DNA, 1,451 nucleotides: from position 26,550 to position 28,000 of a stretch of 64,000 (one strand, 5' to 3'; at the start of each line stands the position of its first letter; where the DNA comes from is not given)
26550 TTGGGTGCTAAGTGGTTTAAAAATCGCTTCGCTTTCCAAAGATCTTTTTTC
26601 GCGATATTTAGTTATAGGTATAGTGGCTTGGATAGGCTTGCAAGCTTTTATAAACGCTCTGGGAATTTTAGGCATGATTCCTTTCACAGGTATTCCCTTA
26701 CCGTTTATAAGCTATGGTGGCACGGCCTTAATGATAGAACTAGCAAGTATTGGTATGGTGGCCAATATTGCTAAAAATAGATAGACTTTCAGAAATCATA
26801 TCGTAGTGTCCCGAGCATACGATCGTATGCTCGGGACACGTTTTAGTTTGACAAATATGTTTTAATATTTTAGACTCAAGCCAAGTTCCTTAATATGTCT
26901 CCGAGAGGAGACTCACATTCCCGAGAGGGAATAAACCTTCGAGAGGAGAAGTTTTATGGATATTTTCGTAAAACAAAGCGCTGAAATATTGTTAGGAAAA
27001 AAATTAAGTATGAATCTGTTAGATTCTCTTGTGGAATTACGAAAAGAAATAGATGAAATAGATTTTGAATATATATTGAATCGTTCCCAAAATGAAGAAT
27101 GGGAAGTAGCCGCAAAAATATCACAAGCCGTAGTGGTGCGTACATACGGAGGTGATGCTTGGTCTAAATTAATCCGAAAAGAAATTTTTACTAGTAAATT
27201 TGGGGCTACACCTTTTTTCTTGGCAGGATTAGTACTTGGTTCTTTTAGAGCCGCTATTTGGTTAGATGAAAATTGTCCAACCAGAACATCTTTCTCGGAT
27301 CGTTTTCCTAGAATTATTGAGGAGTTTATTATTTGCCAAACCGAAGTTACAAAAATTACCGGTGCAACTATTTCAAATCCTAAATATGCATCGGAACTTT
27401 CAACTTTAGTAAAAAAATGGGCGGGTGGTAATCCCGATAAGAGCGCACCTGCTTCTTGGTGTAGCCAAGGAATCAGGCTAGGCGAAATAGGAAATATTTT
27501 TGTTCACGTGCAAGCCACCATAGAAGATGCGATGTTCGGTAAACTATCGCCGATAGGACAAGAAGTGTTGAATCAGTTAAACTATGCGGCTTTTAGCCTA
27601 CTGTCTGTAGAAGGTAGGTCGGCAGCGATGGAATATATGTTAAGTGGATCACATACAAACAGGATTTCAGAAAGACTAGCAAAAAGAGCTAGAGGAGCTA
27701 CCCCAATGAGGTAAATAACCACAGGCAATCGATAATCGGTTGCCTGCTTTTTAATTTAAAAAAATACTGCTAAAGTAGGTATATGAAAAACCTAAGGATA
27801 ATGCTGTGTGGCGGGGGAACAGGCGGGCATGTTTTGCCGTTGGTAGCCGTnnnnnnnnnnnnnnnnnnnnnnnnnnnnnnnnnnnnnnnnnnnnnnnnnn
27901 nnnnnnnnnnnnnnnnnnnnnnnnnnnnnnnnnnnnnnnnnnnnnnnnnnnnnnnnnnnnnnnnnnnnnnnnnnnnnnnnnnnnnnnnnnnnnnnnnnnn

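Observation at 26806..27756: GC-richer unknown gene inserted into the dcw-like operon, preceded by triple direct repeats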

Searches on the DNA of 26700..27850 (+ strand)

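Call 11: search_rna_families(source=window, start=26700, end=27850, threshold=evalue, max_evalue=10)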
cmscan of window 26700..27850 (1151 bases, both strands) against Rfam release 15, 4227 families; matches with E-value up to 10: 6.
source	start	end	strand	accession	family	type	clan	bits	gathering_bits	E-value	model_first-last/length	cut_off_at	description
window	26709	26902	+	RF02102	DISC2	Gene; lncRNA;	-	25.8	100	8.7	1-205/205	no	Disrupted in schizophrenia 2 conserved region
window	26807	26839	+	RF03814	mir-2797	Gene; miRNA;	-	19.8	74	1.5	1-77/77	no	mir-2797 microRNA precursor family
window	26805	26840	-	RF03682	mir-3912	Gene; miRNA;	-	18.8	95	1.4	1-91/91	no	mir-3912 microRNA precursor family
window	26816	26894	+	RF01569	DdR2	Gene; snRNA; snoRNA; CD-box;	-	18.2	80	9.2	1-83/83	no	Dictyostelium snoRNA DdR2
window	26805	26840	+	RF03682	mir-3912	Gene; miRNA;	-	18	95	2.3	1-91/91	no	mir-3912 microRNA precursor family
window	26807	26837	+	RF03362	mir-9436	Gene; miRNA;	-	16.1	80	6.1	1-66/66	no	mir-9436 microRNA precursor family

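Call 97: build_rna_model(alignment_id=A5, structure=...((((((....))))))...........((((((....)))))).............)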
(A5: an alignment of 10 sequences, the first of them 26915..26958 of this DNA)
Model R1 built from alignment A5 (10 sequences, 59 columns); structure: as given.
model positions 43; base pairs 12; branch points 1; effective number of sequences 10; information 1.044 bits per position. Calibrated on 0.2 Mb of random sequence (short: E-values are rough).
structure used (alignment columns):
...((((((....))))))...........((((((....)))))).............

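Call 98: search_with_rna_model(model_id=R1, sources=[window, L001, L002, L003, L004, L005, L006, L007, L008, L009, L010, L011, L012, L013, L014, L015, L016, L017, L018, L019, L020, L021, L022, L023, L024, L025, L026, L027, L028, L029, L030, L031, L032, L033, L034, L035, L036, L037, L038, L039, L040, L041, L042, L043, L044, L045, L046, L047, L048, L049, L050, L051, L052, L053, L054, L055, L056, L057, L058, L059, L060, L061, L062, L063, L064, L065, L066, L067, L068, L069, L070, L071, L072, L073, L074, L075, L076, L077, L078, L079, L080, L081], max_evalue=10)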
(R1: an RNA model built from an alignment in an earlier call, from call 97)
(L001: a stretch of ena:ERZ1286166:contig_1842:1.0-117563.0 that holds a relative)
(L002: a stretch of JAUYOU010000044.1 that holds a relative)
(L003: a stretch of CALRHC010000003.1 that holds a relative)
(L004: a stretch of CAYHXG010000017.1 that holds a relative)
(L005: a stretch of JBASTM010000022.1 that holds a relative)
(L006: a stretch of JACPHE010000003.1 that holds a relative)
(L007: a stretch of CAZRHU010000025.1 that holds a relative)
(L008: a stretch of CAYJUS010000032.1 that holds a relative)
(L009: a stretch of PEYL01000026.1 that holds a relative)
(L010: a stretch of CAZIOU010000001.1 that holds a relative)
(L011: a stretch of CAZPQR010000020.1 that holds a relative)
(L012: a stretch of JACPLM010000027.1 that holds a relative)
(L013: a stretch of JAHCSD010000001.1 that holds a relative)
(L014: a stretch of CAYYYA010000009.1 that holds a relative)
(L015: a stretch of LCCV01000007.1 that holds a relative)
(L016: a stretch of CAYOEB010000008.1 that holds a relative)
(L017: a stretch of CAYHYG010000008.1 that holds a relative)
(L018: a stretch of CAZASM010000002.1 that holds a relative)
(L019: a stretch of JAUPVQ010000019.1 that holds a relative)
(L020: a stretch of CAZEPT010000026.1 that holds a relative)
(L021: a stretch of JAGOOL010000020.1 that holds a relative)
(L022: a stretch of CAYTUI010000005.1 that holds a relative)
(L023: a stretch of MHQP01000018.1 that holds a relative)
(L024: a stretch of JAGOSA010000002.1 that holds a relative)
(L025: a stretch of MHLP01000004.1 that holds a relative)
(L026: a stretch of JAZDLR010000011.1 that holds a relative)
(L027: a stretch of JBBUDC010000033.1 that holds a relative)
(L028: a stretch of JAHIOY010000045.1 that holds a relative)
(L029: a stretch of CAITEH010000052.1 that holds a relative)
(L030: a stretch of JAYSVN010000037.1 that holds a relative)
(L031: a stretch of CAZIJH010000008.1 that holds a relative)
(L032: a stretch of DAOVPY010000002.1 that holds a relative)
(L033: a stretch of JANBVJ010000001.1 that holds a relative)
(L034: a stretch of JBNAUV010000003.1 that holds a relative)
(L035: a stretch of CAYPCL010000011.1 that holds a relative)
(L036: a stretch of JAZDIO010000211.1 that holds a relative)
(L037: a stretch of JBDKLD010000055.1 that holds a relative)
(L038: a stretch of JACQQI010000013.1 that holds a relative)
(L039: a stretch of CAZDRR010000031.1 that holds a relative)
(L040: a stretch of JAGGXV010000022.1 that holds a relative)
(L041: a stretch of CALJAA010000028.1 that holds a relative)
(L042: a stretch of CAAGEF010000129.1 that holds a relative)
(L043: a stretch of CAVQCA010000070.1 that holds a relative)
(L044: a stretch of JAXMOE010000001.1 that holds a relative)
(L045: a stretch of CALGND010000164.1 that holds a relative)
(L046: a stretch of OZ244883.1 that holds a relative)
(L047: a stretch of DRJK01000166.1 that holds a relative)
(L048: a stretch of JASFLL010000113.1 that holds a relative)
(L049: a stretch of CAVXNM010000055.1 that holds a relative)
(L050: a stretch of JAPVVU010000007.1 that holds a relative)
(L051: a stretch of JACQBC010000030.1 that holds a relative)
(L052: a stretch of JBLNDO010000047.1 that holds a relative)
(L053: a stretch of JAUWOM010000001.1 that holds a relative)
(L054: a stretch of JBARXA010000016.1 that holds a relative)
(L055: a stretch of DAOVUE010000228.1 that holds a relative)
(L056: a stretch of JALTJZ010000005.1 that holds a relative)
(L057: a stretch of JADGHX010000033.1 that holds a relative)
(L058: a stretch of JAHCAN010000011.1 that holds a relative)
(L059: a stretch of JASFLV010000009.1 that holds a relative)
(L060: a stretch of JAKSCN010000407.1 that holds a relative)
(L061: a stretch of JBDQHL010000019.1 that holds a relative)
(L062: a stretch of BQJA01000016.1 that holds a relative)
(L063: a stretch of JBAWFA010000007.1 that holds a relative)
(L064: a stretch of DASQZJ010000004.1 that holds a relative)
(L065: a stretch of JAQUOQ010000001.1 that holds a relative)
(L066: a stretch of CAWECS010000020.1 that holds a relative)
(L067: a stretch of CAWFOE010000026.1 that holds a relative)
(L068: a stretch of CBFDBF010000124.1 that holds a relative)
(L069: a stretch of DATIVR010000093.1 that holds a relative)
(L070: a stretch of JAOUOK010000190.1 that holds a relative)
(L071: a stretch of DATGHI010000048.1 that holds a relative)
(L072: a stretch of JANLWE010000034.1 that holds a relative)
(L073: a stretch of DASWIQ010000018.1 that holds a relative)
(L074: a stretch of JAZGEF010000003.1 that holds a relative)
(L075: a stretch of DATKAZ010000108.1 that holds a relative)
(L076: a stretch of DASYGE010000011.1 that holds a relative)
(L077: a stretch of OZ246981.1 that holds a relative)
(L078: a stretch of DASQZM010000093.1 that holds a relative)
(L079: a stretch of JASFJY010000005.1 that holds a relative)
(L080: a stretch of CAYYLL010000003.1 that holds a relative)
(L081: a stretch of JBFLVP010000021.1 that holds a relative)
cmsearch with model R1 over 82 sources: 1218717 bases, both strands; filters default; matches with E-value up to 10: 16.
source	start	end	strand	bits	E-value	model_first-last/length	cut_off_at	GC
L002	9166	9208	+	51.7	5.3e-11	1-43/43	no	0.47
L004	7236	7278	+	49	3e-10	1-43/43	no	0.44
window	26915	26958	+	48.8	3.5e-10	1-43/43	no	0.43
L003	9162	9205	+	48.8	3.5e-10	1-43/43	no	0.43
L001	9907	9950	+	46.8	1.2e-09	1-43/43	no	0.41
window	26897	26912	+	17.6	0.13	3-18/43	no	0.62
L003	9144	9159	+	17.6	0.13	3-18/43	no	0.62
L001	9889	9904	+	17.6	0.13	3-18/43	no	0.62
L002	9148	9163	+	17.6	0.13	3-18/43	no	0.62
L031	7375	7414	-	17.4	0.15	1-43/43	no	0.3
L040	4368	4413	-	15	0.7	1-43/43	no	0.43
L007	5875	5914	+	11.2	7.5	1-43/43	no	0.22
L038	2517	2569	+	11.2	7.8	1-43/43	no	0.42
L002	1111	1151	-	11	8.8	1-43/43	no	0.39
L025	6554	6600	+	10.9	9.5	1-43/43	no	0.4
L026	15412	15442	+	10.8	10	1-43/43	no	0.45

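Call 99: search_with_rna_model(model_id=R1, sources=[L082, L084, L086, L087, L088, L089, L090, L091, L092, L093, L094, L095, L096, L097, L098, L099, L100, L101, L102, L103, L104, L105, L106, L107, L108, L109, L110, L111, L112, L113, L114, L115, L116, L117, L118, L119, L120, L121, L122, L123, L124, L125, L126, L127, L128, L129, L130, L131, L132, L133, L134, L135, L136, L137, L138, L139, L140, L141, L142, L143, L144, L145, L146, L147, L148, L149, L150, L151, L152, L153, L155, L158, L160, L161, L162, L163, L165, L166, L167], max_evalue=10)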
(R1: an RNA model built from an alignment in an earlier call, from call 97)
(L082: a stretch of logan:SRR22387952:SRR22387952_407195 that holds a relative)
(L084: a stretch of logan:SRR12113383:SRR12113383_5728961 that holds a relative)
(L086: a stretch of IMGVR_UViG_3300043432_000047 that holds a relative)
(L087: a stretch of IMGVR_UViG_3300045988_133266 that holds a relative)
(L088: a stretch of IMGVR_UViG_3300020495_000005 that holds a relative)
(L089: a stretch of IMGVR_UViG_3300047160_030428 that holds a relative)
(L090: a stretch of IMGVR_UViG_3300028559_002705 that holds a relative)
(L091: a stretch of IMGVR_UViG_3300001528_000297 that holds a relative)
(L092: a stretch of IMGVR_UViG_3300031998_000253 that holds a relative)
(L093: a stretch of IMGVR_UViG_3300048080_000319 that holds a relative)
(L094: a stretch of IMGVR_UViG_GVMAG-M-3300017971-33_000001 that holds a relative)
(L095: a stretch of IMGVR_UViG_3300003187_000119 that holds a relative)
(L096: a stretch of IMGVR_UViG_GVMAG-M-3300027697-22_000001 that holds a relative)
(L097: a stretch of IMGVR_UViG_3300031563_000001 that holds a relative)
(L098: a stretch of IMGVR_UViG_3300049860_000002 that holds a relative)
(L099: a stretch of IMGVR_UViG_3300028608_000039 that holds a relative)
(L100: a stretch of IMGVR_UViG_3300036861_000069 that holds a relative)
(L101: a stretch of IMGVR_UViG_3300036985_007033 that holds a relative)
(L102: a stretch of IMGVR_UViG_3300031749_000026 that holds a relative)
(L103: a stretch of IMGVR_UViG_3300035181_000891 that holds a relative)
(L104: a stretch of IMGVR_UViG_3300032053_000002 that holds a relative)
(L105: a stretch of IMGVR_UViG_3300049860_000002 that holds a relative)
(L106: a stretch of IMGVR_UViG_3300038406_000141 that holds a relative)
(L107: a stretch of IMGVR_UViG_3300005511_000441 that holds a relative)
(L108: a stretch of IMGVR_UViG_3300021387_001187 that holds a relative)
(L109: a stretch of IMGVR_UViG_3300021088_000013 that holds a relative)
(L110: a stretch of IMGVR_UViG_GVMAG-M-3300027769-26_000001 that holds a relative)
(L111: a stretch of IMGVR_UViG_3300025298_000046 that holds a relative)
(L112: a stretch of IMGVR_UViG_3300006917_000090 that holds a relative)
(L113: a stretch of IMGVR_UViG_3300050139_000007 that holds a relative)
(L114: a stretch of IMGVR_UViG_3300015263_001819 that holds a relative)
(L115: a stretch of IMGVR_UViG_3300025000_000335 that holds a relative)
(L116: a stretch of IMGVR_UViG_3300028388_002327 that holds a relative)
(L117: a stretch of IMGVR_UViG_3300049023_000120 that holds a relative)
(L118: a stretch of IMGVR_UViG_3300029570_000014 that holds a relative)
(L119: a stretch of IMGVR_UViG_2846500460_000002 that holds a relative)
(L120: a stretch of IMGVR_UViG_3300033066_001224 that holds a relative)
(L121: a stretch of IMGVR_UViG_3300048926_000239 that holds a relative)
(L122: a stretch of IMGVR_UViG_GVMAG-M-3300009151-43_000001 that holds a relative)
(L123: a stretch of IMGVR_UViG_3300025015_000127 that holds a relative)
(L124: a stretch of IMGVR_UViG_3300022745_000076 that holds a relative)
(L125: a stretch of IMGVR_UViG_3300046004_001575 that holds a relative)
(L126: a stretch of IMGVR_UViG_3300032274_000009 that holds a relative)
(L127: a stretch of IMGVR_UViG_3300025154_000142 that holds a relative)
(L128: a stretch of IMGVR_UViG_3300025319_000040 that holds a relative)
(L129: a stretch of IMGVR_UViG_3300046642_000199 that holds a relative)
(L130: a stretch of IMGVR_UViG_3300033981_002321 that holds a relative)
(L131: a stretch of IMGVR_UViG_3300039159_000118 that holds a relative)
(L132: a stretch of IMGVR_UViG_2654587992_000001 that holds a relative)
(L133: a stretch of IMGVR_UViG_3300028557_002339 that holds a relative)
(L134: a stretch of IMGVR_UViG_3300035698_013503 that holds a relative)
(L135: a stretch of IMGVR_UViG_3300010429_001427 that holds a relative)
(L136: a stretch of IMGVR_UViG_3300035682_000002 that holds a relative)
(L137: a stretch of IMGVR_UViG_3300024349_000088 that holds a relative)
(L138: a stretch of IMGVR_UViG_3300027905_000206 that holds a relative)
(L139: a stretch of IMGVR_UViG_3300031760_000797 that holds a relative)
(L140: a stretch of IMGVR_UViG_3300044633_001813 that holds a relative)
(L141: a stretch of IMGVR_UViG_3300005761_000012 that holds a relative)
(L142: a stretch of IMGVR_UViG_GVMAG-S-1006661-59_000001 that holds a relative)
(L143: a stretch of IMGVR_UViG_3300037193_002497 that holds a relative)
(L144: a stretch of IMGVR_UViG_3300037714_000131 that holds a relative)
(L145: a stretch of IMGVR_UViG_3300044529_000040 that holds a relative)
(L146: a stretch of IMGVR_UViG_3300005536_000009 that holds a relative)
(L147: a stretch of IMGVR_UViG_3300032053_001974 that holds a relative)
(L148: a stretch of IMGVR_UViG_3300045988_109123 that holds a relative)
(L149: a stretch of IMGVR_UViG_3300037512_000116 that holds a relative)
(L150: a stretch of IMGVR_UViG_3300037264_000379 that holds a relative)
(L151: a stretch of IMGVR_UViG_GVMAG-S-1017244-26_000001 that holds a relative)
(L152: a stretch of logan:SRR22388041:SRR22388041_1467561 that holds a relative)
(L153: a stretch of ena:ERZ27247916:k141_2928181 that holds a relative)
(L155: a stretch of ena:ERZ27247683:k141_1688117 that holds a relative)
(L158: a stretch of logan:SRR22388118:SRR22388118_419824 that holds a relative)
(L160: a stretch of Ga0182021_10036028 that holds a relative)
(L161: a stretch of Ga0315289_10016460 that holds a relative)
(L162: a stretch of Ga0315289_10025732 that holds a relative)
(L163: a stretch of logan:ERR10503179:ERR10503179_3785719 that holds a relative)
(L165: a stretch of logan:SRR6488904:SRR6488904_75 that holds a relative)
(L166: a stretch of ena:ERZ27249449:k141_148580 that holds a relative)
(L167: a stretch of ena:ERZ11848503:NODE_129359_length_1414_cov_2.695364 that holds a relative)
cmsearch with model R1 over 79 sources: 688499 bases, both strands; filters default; matches with E-value up to 10: 47.
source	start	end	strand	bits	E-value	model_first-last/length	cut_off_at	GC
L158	1721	1763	+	52.6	1.7e-11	1-43/43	no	0.53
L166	1331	1375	+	51.6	3.2e-11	1-43/43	no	0.51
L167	460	501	+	49.7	1.1e-10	1-43/43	no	0.5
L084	1104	1146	+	49.6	1.2e-10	1-43/43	no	0.56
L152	1856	1899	+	48.1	2.9e-10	1-43/43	no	0.41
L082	125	169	+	48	3.3e-10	1-43/43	no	0.49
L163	533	575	+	46.9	6.2e-10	1-43/43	no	0.51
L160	2666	2712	+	44.3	3.3e-09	1-43/43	no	0.43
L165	3678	3729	+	43.6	5.2e-09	1-43/43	no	0.5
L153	689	745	+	32.9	4.5e-06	1-43/43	no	0.46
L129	534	578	+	19.7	0.02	1-43/43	no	0.47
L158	91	135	+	16.1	0.2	1-43/43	no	0.4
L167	440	455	+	15.7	0.25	3-18/43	no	0.56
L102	592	636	-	15.3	0.33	1-43/43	no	0.56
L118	500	548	-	14.8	0.44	1-43/43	no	0.63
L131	7797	7830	-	14.6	0.51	1-43/43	no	0.53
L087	4585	4611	-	14.4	0.56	1-43/43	no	0.78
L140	3208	3261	+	14.2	0.64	1-43/43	no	0.63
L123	13262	13313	-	14.1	0.69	1-43/43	no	0.5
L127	2226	2277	+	14.1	0.69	1-43/43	no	0.5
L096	3999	4058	-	14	0.74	1-43/43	no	0.37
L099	507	551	+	13.6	0.95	1-43/43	no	0.47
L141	12212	12243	+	13.5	1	1-43/43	no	0.59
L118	2213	2274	-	12.8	1.6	1-43/43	no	0.61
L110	3956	3992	-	12.7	1.7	1-43/43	no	0.46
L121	2613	2646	-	12.6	1.8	1-43/43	no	0.59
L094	10297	10341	+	12.1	2.4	1-43/43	no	0.58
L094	10360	10404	+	12.1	2.4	1-43/43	no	0.58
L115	7220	7264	+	11.8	3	1-43/43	no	0.69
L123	4530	4574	+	11.8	3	1-43/43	no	0.69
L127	10965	11009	-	11.8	3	1-43/43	no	0.69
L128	6631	6675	+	11.8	3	1-43/43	no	0.69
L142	2618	2653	-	11.3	4.1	1-43/43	no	0.58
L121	613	673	-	11.2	4.2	1-43/43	no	0.61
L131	4433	4483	-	11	5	1-43/43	no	0.63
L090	3158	3190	+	10.9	5.2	1-43/43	no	0.55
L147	4262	4275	+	10.9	5.3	4-17/43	no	0.36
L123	13624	13661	-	10.6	6.3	1-43/43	no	0.55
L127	1878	1915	+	10.6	6.3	1-43/43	no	0.55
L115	1637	1697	-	10.4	7.1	1-43/43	no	0.61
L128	1048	1108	-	10.4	7.1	1-43/43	no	0.61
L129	3381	3441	+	10.4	7.4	1-43/43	no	0.52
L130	9279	9325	-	10.3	7.4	1-43/43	no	0.62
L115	11392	11478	+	9.9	9.9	1-43/43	no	0.59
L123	8702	8788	+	9.9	9.9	1-43/43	no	0.59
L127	6751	6837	-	9.9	9.9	1-43/43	no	0.59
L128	10803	10889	+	9.9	9.9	1-43/43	no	0.59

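Call 114: search_with_rna_model(model_id=R1, source=L168, max_evalue=10, show_alignments=1)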
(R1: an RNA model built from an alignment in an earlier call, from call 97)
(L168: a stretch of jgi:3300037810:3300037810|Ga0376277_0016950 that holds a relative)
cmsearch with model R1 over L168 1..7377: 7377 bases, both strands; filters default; matches with E-value up to 10: 2.
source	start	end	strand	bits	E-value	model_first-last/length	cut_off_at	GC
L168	1549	1594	+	35.7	8.3e-09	1-43/43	no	0.63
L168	752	804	-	8.6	0.24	1-43/43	no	0.55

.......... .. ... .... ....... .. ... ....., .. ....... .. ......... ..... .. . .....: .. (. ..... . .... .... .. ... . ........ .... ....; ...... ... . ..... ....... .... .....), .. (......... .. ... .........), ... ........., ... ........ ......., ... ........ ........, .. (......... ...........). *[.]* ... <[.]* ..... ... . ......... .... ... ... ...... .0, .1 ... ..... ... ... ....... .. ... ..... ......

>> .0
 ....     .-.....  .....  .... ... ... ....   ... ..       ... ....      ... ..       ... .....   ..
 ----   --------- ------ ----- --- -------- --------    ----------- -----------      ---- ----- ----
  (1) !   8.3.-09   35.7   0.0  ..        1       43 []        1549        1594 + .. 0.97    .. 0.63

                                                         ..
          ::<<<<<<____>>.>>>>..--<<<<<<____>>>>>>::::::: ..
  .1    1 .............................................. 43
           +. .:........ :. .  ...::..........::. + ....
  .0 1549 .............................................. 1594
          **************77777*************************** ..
